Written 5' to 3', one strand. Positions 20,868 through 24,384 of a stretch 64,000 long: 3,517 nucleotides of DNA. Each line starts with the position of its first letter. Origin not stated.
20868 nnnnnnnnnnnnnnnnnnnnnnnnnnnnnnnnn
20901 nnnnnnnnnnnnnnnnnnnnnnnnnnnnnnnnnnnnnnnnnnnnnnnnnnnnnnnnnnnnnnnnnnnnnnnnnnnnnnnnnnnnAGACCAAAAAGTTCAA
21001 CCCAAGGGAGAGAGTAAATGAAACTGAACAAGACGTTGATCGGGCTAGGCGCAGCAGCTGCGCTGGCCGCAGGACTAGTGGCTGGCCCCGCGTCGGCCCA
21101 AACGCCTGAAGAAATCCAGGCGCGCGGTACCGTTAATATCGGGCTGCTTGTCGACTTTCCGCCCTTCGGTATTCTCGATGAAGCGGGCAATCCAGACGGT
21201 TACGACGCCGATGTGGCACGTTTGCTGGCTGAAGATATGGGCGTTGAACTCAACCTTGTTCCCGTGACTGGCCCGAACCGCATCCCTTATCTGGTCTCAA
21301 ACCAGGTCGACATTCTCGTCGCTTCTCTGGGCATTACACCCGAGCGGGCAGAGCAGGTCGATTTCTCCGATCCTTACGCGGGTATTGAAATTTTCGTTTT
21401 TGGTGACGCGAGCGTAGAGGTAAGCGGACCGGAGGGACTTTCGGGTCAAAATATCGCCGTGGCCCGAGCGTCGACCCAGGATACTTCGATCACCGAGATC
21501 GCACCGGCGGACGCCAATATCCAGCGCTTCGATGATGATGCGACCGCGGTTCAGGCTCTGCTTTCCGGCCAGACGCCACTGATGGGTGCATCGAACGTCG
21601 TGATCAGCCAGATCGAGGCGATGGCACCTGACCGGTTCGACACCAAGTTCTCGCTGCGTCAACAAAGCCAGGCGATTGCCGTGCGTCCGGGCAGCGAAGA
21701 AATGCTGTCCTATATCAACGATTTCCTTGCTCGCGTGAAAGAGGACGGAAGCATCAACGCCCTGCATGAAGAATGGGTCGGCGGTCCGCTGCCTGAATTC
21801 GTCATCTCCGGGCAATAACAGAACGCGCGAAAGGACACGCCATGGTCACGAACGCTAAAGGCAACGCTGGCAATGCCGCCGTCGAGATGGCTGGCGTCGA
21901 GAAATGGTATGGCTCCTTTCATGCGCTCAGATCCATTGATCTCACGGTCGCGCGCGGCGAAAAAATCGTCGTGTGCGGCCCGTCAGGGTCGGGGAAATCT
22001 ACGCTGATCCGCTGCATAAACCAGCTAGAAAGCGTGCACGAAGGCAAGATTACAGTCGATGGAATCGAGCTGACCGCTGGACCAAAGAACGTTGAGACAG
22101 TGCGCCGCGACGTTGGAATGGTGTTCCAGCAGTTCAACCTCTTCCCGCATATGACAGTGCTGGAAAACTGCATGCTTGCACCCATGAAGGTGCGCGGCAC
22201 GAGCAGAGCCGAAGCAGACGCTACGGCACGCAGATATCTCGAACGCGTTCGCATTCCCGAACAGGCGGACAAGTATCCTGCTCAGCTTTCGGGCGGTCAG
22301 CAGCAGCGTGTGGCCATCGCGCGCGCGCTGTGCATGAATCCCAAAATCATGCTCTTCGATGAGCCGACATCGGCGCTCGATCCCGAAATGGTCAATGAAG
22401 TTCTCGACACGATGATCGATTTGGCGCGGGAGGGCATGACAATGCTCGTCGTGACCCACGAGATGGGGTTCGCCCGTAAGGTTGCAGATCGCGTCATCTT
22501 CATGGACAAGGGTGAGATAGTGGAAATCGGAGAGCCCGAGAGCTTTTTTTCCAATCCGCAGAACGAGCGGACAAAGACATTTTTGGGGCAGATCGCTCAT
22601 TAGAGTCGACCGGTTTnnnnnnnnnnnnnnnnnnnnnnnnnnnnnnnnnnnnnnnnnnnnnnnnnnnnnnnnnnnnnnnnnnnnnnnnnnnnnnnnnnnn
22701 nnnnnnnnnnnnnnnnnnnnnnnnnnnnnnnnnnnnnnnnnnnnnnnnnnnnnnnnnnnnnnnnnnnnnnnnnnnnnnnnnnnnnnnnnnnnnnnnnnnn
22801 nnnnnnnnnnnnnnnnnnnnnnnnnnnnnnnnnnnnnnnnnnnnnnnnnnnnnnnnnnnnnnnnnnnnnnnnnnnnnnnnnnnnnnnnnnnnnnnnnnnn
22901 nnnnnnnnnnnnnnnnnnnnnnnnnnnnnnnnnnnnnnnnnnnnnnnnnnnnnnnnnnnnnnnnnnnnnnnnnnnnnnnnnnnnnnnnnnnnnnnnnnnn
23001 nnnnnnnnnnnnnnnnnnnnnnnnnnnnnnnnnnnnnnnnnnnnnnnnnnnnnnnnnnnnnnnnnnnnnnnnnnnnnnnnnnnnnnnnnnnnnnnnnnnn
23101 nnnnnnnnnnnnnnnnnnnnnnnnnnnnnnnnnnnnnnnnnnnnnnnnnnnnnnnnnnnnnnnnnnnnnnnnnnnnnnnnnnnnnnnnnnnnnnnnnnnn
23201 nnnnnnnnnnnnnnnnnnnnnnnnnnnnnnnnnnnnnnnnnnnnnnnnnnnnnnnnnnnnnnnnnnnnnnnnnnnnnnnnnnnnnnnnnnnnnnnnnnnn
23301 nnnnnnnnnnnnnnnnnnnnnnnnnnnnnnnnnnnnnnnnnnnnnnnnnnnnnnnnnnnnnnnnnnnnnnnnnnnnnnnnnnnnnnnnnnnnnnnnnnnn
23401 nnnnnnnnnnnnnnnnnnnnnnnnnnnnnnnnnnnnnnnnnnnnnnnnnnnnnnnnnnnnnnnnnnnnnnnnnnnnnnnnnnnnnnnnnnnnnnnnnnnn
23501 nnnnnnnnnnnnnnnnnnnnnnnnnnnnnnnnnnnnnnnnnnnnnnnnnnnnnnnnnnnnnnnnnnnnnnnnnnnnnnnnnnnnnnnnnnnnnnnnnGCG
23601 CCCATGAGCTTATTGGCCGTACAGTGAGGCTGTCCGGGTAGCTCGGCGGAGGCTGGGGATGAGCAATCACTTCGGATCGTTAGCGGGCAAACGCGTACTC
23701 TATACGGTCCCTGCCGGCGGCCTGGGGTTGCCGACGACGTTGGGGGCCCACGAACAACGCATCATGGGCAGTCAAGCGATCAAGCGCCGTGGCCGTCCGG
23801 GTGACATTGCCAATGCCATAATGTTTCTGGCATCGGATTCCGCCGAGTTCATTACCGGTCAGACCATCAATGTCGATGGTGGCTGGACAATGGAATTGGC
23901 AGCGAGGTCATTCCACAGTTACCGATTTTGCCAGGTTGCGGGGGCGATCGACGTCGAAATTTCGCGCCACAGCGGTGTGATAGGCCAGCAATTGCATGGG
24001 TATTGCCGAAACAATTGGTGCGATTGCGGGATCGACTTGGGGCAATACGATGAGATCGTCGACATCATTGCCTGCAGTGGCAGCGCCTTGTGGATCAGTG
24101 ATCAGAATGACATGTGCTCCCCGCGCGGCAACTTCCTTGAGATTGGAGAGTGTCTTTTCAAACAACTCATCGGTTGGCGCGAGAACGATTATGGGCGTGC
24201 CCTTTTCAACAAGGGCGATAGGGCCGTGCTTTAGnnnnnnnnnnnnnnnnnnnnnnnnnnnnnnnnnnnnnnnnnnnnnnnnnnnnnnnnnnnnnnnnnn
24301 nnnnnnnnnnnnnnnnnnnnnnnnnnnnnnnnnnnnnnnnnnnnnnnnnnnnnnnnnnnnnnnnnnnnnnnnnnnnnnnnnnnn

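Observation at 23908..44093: Candidate new biofilm-matrix system: Pel-like polysaccharide machinery coupled to a T1SS-exported deacetylase adhesin and its own FixLJK cassette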

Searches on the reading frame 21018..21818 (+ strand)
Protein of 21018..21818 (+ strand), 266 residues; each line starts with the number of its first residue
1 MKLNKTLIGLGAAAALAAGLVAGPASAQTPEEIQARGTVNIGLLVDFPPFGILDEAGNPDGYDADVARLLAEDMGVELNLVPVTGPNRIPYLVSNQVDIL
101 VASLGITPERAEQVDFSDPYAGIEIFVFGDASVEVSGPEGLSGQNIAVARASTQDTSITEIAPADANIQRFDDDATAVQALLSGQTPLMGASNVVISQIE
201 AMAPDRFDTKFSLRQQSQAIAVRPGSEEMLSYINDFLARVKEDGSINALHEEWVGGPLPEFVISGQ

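Call 4: search_protein_families(library=pfam, proteins=[window:21018-21818:+], max_evalue=0.01)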
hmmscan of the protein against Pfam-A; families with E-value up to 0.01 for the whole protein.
window:21018-21818:+ (266 aa): 2 families
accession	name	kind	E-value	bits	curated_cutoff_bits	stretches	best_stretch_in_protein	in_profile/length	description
PF00497.25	SBP_bac_3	-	4.1e-34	117.6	26.4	1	40-255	2-131/132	Bacterial extracellular solute-binding proteins, family 3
PF10613.14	Lig_chan-Glu_bd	-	9.2e-06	26.2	30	1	91-125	73-107/115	Ligated ion channel L-glutamate- and glycine-binding site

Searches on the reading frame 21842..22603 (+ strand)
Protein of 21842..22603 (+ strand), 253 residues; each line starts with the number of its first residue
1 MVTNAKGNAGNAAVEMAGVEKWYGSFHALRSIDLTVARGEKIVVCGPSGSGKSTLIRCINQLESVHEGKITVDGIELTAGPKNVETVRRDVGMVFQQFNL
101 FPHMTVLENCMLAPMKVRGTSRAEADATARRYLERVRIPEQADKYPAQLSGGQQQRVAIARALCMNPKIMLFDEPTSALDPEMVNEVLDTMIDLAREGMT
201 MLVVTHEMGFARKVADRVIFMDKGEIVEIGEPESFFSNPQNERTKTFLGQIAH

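Call 4: search_protein_families(library=pfam, proteins=[window:21842-22603:+], max_evalue=0.01)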
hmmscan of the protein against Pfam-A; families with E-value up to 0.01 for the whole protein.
window:21842-22603:+ (253 aa): 15 families
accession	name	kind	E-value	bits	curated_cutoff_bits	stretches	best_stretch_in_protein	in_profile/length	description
PF00005.33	ABC_tran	-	3.7e-40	138.1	25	1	29-177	1-137/137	ABC transporter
PF13304.12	AAA_21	-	1.1e-10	42.5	27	2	148-208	237-300/304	AAA domain, putative AbiEii toxin, Type IV TA system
PF02463.25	SMC_N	-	6.8e-08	32.6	40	1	41-219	26-209/220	RecF/RecN/SMC N terminal domain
PF09818.15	ABC_ATPase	-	8.4e-06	25.4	23.2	0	148-226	157-251/283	P-loop domain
PF13555.12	AAA_29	-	5.7e-05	23.2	27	1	24-57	10-40/61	P-loop containing region of AAA domain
PF13401.12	AAA_22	-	0.00024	21.8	27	1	42-90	8-53/130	AAA domain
PF13476.12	AAA_23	-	0.00053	21.1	27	1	24-60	8-40/201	AAA domain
PF01078.27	Mg_chelatase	-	0.00073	19.4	20.3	1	24-62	7-45/207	Magnesium chelatase, subunit ChlI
PF13191.12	AAA_16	-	0.00077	20.4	32.6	1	36-63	19-49/167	AAA ATPase domain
PF03193.22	RsgA_GTPase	-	0.0014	18.9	30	1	38-70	105-137/174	RsgA GTPase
PF13166.12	AAA_13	-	0.0017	17.6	36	0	166-218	526-581/713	AAA domain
PF00437.27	T2SSE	-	0.0023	17.1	24.9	1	41-97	144-202/370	Type II/IV secretion system protein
PF20703.3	nSTAND1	-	0.0024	18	27.1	1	36-90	30-87/379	Novel STAND NTPase 1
PF13175.12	AAA_15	-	0.0066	16.5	32.1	0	32-62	19-46/374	AAA ATPase domain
PF13671.12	AAA_33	-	0.0071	17.1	27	0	42-57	2-17/143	AAA domain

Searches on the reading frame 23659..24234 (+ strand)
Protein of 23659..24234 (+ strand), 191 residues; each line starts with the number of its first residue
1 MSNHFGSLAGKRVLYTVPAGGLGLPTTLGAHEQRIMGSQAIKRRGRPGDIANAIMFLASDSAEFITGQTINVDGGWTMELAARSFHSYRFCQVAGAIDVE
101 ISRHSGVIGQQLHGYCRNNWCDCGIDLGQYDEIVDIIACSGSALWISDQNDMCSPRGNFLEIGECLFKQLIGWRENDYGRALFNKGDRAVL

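Call 4: search_protein_families(library=pfam, proteins=[window:23659-24234:+], max_evalue=0.01)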
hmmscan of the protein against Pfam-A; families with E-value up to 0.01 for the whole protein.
window:23659-24234:+ (191 aa): 1 family
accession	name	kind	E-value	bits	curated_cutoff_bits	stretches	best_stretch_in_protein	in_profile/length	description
PF13561.12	adh_short_C2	-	4.5e-11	43.2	27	1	33-77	192-236/236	Enoyl-(Acyl carrier protein) reductase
